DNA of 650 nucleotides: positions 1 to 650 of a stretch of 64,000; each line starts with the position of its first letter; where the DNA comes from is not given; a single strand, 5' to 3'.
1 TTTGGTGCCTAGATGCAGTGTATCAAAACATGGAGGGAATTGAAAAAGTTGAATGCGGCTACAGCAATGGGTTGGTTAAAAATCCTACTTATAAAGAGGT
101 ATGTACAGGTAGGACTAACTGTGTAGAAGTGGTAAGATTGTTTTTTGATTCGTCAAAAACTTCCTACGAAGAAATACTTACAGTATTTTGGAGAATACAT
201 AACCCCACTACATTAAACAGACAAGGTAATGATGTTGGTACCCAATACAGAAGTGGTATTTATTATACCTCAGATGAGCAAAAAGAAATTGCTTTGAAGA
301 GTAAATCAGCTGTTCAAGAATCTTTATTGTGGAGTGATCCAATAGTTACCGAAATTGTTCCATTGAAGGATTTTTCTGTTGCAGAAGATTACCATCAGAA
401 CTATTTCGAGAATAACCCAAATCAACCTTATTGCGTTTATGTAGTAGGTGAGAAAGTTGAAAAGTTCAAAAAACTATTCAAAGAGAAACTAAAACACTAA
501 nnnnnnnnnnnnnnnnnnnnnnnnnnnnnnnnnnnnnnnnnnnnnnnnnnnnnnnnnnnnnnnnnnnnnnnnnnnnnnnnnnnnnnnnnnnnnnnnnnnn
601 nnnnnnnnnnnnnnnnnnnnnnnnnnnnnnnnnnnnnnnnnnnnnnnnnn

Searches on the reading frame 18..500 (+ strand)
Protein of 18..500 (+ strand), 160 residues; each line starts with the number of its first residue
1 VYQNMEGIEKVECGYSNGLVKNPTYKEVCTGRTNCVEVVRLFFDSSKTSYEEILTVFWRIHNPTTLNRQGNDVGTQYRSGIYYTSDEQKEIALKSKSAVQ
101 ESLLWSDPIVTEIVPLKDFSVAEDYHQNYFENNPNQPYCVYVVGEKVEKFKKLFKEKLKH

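Call 4: search_protein_families(library=pfam, proteins=[window:18-500:+])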
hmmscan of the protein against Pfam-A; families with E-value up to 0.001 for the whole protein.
window:18-500:+ (160 aa): 1 family
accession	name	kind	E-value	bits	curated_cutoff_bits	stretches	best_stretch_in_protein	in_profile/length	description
PF01625.27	PMSR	-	1.1e-54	185.3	23.7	1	1-139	15-152/153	Peptide methionine sulfoxide reductase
